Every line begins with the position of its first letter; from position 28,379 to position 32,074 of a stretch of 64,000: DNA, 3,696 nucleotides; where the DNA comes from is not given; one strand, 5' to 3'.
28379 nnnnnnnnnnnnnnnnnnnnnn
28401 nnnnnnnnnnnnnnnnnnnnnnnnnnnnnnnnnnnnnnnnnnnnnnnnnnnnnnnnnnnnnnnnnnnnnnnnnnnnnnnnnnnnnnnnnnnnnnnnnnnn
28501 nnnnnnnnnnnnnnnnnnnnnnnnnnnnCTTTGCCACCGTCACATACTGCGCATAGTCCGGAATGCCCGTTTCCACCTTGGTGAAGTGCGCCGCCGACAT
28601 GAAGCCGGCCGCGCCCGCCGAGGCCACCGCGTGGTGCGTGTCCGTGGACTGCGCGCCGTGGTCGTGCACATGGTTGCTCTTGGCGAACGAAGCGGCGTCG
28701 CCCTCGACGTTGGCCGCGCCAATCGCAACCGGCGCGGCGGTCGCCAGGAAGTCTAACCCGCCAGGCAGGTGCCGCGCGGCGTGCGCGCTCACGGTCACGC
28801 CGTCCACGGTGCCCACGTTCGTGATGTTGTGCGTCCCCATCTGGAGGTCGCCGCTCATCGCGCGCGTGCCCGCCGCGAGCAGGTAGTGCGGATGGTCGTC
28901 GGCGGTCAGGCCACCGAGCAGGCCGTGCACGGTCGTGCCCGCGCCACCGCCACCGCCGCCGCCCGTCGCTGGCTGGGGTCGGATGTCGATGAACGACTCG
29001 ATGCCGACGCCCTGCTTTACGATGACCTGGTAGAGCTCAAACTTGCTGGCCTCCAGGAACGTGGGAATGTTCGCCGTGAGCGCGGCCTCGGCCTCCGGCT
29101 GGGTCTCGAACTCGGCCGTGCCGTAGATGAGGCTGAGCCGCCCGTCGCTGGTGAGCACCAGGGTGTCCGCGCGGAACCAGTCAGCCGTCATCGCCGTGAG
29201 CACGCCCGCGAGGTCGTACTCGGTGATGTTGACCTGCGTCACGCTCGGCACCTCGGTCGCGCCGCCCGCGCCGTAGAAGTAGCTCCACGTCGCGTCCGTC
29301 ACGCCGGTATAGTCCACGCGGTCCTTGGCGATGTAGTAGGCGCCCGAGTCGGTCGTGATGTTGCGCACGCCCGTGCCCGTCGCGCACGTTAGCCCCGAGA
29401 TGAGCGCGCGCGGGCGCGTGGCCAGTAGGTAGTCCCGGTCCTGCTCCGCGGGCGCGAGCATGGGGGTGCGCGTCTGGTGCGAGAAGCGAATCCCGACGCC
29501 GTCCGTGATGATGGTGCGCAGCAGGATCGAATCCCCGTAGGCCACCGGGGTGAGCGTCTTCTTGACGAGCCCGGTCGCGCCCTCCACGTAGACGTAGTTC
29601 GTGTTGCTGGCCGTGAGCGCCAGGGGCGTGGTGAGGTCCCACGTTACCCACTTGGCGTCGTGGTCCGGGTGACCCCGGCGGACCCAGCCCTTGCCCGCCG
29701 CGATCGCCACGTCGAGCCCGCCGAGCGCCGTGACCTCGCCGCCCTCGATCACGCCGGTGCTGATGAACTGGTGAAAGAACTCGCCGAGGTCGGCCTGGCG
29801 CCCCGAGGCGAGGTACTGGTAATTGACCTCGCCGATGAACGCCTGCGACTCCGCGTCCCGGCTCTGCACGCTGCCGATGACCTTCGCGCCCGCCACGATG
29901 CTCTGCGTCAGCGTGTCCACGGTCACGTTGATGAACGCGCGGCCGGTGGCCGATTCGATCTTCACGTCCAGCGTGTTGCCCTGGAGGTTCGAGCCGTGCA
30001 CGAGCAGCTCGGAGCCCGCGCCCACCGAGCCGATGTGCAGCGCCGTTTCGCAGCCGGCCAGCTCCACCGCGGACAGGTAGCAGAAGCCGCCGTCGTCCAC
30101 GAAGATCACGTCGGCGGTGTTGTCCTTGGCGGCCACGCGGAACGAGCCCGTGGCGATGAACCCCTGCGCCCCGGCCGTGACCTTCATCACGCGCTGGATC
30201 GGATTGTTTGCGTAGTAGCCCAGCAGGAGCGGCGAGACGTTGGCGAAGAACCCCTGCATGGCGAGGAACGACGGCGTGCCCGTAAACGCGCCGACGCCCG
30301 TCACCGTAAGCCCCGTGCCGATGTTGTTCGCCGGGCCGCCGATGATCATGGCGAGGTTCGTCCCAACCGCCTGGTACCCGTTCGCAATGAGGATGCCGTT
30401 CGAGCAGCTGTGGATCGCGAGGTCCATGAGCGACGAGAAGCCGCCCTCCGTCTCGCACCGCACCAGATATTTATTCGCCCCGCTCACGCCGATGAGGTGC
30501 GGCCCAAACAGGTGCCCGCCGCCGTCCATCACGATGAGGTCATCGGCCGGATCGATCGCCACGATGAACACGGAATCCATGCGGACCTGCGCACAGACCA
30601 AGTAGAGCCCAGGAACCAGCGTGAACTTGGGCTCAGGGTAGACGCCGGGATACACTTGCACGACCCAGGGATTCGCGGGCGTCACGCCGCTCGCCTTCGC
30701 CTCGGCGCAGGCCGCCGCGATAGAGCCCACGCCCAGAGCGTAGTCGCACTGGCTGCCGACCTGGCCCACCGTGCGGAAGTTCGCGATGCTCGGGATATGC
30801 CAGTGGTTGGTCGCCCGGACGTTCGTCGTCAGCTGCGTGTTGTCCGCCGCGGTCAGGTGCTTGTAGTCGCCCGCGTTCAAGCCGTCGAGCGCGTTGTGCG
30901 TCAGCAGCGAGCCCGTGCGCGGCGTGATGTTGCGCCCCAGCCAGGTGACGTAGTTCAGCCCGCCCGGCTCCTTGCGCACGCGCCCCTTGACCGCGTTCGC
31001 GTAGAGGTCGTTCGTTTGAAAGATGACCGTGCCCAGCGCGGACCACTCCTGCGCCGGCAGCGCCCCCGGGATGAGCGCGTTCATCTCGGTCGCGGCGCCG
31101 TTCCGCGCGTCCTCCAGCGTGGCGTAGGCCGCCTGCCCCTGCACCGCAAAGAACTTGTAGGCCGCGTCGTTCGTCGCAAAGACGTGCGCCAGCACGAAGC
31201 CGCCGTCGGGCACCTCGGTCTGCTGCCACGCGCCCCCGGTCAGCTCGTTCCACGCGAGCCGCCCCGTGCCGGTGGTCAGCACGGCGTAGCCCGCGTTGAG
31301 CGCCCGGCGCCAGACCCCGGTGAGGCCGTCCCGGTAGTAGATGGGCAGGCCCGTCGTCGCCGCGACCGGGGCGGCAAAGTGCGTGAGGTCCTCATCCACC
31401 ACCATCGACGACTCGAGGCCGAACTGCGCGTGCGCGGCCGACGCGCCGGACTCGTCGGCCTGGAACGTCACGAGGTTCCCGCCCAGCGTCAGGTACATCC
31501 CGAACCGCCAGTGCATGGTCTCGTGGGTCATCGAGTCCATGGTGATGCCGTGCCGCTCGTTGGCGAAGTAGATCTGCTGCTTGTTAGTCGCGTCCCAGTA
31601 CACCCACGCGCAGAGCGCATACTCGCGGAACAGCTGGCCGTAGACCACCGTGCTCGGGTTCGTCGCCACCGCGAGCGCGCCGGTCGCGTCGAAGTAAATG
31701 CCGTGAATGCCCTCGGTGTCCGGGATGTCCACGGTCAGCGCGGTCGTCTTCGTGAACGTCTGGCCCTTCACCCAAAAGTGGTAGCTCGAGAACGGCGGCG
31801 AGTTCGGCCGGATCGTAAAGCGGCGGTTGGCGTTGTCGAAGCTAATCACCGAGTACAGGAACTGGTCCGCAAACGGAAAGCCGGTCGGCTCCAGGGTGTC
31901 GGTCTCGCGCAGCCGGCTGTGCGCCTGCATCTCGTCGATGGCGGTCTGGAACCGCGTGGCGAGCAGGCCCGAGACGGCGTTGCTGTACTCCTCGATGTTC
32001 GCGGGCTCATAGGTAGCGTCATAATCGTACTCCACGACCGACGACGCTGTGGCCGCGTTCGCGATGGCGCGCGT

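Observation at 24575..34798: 3407-aa single polypeptide that strings together about five tailspike-like beta-helix modules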

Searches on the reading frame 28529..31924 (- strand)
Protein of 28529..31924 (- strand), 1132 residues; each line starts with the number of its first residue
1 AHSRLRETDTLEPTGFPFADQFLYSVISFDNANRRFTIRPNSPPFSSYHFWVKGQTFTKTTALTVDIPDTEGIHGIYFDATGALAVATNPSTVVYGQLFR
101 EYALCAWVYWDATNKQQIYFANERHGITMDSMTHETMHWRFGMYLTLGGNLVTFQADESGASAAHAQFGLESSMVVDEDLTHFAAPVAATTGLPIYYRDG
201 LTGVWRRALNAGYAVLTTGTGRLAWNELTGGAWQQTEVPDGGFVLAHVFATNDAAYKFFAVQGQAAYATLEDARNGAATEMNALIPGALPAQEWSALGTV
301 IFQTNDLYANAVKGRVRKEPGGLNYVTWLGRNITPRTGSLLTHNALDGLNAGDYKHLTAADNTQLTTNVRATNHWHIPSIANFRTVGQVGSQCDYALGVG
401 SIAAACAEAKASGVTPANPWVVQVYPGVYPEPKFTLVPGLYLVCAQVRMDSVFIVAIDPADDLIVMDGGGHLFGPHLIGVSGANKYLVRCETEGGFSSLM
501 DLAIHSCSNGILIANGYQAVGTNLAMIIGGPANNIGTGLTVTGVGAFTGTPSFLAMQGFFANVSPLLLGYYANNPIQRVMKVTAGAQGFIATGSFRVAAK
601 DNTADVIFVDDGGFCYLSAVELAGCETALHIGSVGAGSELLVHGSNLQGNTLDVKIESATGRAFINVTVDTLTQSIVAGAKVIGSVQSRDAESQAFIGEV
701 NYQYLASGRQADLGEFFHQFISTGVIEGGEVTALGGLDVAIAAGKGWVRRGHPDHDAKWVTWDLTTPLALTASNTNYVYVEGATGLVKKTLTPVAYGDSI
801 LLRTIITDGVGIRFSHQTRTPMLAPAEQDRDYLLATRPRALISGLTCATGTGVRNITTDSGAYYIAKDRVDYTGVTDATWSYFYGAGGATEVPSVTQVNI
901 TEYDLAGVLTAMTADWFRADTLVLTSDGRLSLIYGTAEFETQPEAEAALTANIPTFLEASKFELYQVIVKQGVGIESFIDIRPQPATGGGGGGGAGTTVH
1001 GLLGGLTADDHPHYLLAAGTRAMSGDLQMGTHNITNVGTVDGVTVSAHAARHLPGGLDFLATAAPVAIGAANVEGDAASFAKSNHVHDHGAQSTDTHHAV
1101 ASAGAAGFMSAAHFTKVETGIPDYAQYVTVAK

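Call 25: find_homologous_proteins(query=window:28529-31924:-, max_evalue=0.001)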
Query window:28529-31924:- (1132 aa): 50 proteins with E <= 0.001 among 8000 candidates.
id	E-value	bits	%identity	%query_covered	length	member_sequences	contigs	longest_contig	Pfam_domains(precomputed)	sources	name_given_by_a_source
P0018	0.0e+0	1479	60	99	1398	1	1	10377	-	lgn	-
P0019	6.2e-87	311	49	29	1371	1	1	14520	-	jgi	jgi:hypothetical protein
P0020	6.0e-83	298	46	32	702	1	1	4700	-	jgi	jgi:hypothetical protein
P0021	1.4e-80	290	44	31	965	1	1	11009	-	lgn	-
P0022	1.4e-77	280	46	29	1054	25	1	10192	PF13884.12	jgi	jgi:hypothetical protein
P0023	1.4e-77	280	47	29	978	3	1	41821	PF13884.12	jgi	jgi:hypothetical protein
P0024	1.0e-75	274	46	29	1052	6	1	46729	PF13884.12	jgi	jgi:hypothetical protein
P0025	1.9e-74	269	41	32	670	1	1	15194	-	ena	-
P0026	3.7e-73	265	38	33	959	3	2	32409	PF05662.20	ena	-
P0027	4.3e-72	262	43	31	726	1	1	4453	-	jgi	jgi:hypothetical protein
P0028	2.0e-70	256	43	31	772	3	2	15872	-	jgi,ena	-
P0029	2.0e-69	253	40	34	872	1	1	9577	-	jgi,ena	-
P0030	3.0e-69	252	45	28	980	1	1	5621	PF26696.1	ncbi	-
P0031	8.7e-68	247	41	32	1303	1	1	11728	PF13884.12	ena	-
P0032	2.4e-67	246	42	30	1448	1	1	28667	-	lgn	-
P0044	1.9e-57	213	39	30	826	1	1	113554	PF13884.12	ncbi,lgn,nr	ncbi:MAG: tail fiber domain-containing protein [Paludibacter sp.]|nr:tail fiber domain-containing pr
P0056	3.8e-43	166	27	62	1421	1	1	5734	PF01095.26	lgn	-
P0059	3.0e-33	133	31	43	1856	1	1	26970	-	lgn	-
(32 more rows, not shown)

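Call 42: search_protein_families(library=pfam, proteins=[P0056, P0059, P0018, P0031], max_evalue=0.01)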
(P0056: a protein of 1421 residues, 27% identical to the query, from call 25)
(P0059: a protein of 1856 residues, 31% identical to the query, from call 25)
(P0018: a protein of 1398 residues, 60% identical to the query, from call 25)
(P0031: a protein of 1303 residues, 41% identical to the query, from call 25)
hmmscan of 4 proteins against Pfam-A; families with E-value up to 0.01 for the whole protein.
P0056 (1421 aa): 1 family
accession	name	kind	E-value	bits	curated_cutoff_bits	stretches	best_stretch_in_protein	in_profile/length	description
PF01095.25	Pectinesterase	-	2.7e-08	33.3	27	2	93-153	6-67/298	Pectinesterase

P0059 (1856 aa): 0 families

P0018 (1398 aa): 0 families

P0031 (1303 aa): 1 family
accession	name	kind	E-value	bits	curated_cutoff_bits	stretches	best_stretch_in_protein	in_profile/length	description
PF13884.11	Peptidase_S74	-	4.6e-07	30.5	22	1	1215-1267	1-57/58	Chaperone of endosialidase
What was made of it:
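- On Peptidase_S74 (intramolecular chaperone) tail fibres: The domain is present in some proteins that share domain X: P0022-24, P0031 and P0044 (calls 25, 42).
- Closest known: Mosaic trimeric fibres with intramolecular chaperone. Same: Homologues of domain X end in Peptidase_S74 (calls 25, 42).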

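Call 63: find_encoding_contigs(protein=P0018, flank=10000, max_places=3)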
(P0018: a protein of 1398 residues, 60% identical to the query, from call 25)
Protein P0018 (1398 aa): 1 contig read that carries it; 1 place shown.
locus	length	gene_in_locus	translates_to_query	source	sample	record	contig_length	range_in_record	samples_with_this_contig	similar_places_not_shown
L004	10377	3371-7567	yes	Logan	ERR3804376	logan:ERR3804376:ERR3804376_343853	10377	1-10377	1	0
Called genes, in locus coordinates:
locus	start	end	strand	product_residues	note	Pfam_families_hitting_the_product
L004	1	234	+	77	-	?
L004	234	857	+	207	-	-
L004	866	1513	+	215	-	-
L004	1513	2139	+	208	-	-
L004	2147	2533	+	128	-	-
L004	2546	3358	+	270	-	-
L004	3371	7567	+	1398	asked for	-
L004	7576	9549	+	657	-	-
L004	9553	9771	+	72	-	-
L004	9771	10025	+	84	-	-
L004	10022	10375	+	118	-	?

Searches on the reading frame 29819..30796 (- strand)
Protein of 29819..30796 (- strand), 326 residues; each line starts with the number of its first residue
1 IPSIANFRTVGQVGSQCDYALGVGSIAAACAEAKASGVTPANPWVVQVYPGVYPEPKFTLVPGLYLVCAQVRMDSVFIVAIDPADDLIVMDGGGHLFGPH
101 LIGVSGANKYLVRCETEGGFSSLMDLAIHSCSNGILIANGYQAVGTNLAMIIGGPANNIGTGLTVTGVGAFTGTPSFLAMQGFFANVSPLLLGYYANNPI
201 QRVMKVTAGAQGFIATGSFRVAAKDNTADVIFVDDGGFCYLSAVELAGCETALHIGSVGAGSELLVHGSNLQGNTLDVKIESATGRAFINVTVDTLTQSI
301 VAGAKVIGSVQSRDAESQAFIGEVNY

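Call 103: search_solved_structures(query=A9, max_evalue=10)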
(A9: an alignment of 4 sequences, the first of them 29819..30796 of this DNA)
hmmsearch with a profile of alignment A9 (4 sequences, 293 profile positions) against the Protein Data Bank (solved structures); distinct sequences matched with E-value up to 10: 3.
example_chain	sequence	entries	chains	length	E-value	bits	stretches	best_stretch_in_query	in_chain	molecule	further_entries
1xg2_A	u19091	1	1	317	0.098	15.1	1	5-61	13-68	Pectinesterase 1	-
3uw0_A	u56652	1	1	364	0.11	15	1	2-67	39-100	pectinesterase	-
5nck_A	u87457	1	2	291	0.88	12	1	138-184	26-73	N-acetylmannosamine kinase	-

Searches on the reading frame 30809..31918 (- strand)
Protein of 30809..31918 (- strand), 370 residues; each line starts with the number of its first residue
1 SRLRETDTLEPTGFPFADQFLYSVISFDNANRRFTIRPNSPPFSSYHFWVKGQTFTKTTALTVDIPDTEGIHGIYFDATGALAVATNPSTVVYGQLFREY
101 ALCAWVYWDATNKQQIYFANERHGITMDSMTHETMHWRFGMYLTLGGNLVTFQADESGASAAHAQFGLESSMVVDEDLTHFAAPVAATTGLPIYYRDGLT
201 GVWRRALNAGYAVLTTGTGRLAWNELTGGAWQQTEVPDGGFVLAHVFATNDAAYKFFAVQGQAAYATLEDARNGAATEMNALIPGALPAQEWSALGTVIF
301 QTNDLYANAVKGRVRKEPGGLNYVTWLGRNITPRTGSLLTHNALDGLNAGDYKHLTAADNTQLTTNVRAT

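Call 49: search_solved_structures(query=A3, max_evalue=10, show_alignments=2)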
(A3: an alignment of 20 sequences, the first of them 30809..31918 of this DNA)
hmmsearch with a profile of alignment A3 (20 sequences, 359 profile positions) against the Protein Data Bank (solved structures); distinct sequences matched with E-value up to 10: 18.
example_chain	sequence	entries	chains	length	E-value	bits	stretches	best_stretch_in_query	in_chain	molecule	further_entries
6xxo_A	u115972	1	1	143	0.058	15.6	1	17-55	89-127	NB_8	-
6xxp_A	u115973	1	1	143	0.058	15.6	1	17-55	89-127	NB_37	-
6djp_C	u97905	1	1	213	0.058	15.5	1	19-56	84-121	8B8 heavy chain Fab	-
3b9k_H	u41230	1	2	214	0.35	13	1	3-56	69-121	Fab Heavy chain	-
5vnv_A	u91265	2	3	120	0.37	12.9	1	276-320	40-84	Nb.b201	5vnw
9dsr_A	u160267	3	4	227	0.57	12.3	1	27-55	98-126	Heavy chain of Fab MS-1805 | MS-1805 Fab Heavy Chain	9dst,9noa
9qvx_G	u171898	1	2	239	0.74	11.9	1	257-293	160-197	Proteasome subunit alpha type-3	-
6r70_F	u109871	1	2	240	0.75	11.9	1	257-293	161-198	Proteasome subunit alpha type-3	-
8qys_F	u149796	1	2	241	0.75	11.9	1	257-293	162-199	Proteasome subunit alpha type-3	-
7awe_G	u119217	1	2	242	0.76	11.9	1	257-293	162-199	Proteasome subunit alpha type-3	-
7b12_G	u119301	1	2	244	0.77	11.9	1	257-293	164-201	Proteasome subunit alpha type-3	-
4r3o_G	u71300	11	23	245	0.78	11.8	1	257-293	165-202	Proteasome subunit alpha type-3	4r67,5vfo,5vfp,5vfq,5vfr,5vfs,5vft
1iru_G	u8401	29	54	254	0.82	11.8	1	257-293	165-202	20S proteasome | Proteasome subunit alpha type-3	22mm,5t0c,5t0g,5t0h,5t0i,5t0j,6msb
5a0q_G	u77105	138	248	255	0.83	11.7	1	257-293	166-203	PROTEASOME SUBUNIT ALPHA TYPE-3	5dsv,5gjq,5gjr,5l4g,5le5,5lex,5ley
8ysx_J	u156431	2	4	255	0.83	11.7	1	257-293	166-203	Proteasome subunit alpha type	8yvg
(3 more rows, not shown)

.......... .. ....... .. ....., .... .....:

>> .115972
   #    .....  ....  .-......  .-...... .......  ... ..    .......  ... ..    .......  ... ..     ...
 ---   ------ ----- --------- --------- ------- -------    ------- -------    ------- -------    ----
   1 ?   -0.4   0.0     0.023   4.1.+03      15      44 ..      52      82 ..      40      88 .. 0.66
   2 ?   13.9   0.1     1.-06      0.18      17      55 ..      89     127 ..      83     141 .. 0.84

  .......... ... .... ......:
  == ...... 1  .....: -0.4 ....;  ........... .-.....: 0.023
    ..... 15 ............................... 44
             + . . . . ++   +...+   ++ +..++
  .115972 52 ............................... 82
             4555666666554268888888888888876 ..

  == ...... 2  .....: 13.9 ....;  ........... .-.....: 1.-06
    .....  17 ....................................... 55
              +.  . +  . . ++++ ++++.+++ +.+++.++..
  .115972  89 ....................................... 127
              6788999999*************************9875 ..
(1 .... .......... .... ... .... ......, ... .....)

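Call 110: search_protein_families(library=phrogs, alignment_id=A3, max_evalue=0.001)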
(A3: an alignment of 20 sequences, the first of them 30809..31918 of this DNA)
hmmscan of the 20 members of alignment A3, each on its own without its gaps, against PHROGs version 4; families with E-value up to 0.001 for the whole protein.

A. member 1, window:30809-31918:- (370 aa): 0 families

B. families by the number of members that match (of 20 scanned): 0 families
